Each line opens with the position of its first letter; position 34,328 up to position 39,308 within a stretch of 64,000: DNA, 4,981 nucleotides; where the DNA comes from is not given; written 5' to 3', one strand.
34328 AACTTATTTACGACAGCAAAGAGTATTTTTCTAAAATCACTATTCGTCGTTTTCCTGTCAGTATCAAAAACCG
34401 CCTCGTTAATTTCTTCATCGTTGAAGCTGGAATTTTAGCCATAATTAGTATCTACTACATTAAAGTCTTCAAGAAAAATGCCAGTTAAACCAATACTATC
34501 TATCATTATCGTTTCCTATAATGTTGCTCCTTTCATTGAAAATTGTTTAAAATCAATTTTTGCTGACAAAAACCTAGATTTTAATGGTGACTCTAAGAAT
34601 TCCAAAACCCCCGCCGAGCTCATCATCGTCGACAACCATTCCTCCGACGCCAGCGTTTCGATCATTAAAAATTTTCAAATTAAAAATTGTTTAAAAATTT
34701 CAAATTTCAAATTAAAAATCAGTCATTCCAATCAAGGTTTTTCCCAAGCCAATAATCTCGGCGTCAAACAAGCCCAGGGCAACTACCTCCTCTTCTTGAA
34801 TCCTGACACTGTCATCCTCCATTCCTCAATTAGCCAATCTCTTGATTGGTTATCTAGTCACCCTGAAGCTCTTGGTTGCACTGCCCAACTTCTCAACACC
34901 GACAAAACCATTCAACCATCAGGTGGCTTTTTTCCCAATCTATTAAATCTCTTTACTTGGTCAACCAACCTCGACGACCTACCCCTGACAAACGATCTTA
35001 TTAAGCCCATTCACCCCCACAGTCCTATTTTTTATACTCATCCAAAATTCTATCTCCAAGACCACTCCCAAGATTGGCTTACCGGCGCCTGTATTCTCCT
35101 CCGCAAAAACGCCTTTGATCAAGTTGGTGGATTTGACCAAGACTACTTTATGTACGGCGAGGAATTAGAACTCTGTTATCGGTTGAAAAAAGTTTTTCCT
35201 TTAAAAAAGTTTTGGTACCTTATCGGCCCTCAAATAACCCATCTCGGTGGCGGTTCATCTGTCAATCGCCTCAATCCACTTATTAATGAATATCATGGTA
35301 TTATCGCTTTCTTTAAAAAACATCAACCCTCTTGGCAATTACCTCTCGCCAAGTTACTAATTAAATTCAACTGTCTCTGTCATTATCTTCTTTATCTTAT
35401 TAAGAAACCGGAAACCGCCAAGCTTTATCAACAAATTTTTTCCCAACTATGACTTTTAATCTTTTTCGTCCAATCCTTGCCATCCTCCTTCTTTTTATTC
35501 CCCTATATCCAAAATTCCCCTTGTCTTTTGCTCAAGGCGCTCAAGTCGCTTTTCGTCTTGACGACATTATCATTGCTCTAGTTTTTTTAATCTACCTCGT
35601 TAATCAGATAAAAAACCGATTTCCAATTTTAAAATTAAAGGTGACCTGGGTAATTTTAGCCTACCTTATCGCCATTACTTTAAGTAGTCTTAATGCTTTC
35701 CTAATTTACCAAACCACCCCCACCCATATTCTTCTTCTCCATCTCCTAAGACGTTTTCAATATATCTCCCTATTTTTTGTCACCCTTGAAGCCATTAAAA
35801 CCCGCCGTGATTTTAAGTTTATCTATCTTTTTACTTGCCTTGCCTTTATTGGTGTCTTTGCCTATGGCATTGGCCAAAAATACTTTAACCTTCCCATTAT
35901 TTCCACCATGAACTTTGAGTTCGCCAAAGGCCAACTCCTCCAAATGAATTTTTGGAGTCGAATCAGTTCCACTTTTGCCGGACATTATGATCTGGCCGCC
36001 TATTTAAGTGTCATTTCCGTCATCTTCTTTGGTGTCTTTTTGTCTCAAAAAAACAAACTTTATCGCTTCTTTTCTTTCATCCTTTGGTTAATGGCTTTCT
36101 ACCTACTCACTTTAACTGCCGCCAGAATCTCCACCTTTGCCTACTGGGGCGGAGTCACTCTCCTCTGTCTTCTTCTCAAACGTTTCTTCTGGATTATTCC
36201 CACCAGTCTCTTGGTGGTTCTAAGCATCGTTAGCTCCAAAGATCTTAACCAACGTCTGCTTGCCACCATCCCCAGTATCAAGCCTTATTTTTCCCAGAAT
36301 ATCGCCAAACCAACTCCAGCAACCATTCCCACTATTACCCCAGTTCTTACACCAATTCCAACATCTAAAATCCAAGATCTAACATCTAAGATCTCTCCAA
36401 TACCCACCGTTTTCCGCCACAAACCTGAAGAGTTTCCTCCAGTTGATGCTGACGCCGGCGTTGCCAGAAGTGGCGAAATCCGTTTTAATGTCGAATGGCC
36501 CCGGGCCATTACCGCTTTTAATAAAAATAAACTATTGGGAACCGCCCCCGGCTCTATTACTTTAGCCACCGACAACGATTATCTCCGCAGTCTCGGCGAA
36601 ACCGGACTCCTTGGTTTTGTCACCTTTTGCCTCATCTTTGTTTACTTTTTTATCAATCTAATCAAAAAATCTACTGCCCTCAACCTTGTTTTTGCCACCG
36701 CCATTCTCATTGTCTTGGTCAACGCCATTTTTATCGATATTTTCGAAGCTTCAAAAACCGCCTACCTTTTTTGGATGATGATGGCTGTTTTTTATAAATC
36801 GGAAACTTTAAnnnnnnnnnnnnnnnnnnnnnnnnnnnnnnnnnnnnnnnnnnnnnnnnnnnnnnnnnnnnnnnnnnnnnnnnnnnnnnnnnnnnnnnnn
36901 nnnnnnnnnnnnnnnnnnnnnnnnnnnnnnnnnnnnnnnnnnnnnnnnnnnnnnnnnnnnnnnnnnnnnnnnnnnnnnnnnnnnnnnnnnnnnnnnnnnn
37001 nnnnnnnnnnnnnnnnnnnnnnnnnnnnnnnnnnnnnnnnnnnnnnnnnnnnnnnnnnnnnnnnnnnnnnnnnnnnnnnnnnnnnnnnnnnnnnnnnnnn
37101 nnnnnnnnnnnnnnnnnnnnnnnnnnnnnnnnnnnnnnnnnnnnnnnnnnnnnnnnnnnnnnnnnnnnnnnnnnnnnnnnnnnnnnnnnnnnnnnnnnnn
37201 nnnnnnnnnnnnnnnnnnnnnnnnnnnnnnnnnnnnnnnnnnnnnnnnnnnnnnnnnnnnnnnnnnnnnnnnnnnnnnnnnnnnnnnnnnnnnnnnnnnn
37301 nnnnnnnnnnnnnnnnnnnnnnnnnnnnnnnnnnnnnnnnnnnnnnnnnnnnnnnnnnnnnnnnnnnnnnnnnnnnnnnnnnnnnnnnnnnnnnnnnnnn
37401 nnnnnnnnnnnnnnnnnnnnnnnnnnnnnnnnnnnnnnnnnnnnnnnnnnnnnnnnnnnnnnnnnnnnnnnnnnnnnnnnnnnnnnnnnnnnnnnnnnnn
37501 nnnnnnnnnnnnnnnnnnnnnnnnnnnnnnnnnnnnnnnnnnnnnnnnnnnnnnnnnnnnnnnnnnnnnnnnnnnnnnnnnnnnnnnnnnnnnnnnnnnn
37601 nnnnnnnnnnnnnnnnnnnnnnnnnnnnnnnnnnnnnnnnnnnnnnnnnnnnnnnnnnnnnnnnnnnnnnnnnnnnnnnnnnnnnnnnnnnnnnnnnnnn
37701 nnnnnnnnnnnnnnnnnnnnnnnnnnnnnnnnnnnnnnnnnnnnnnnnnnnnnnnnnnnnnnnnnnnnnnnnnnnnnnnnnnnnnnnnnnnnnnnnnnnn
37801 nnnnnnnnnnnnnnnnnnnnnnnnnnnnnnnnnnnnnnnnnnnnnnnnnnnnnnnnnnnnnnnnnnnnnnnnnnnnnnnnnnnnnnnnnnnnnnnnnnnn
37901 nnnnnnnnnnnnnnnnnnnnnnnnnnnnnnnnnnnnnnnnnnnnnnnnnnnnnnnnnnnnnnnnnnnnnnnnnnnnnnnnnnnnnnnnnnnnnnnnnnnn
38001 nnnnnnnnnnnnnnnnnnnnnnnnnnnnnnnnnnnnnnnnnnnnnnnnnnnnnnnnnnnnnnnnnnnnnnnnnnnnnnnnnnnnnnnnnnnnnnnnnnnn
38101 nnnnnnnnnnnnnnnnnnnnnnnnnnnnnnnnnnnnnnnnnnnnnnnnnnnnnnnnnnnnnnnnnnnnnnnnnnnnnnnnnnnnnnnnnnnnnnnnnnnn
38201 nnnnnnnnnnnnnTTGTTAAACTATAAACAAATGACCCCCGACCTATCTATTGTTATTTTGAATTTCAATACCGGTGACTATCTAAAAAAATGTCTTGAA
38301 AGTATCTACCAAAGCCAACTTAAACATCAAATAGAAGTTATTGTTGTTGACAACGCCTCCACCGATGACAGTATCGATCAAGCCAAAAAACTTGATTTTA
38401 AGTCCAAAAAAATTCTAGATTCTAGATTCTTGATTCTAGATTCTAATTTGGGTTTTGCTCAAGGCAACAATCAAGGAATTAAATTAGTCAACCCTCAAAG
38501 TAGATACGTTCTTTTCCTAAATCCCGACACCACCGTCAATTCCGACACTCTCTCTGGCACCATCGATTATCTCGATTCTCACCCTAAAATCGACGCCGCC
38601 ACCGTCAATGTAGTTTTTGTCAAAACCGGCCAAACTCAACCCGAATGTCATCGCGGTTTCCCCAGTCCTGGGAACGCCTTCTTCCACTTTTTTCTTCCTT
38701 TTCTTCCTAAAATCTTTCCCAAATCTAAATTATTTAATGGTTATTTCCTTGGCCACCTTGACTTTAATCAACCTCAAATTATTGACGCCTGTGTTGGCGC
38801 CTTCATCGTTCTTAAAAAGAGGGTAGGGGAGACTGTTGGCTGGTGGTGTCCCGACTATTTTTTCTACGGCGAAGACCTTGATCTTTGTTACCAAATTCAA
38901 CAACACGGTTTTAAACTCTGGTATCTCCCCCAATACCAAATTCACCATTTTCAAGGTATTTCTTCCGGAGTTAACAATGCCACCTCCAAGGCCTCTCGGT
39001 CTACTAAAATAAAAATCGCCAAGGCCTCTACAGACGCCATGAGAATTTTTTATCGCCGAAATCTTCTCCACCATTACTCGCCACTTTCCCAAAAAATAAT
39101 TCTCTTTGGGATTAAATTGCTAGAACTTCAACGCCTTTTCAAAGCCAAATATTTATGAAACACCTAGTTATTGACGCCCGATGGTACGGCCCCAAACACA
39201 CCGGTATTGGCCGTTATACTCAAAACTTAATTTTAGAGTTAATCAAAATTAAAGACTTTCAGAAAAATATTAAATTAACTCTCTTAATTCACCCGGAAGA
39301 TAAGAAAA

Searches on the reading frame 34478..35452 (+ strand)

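Call 8: search_protein_families(library=pfam, proteins=[window:34478-35452:+], max_evalue=0.001)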
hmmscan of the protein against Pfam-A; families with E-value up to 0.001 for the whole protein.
window:34478-35452:+ (324 aa): 3 families
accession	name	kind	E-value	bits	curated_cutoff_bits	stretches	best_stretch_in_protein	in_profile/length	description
PF00535.33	Glycos_transf_2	-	4.9e-20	72.6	23.3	1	8-134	1-114/168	Glycosyl transferase family 2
PF10111.15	Glyco_tranf_2_2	-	2.2e-09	37.7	27.3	1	46-240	30-203/276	Glycosyltransferase like family 2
PF13641.12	Glyco_tranf_2_3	-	6.6e-06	26.7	27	1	7-238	3-196/230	Glycosyltransferase like family 2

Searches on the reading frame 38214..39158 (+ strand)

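Call 8: search_protein_families(library=pfam, proteins=[window:38214-39158:+], max_evalue=0.001)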
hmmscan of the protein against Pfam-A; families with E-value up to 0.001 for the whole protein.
window:38214-39158:+ (314 aa): 3 families
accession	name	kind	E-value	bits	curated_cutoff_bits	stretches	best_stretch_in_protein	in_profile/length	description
PF00535.33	Glycos_transf_2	-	7.2e-19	68.8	23.3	1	12-143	1-127/168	Glycosyl transferase family 2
PF13641.12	Glyco_tranf_2_3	-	6.1e-11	43.2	27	1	9-248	1-214/230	Glycosyltransferase like family 2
PF13632.12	Glyco_trans_2_3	-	2e-06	28.2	27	0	194-266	73-142/198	Glycosyl transferase family group 2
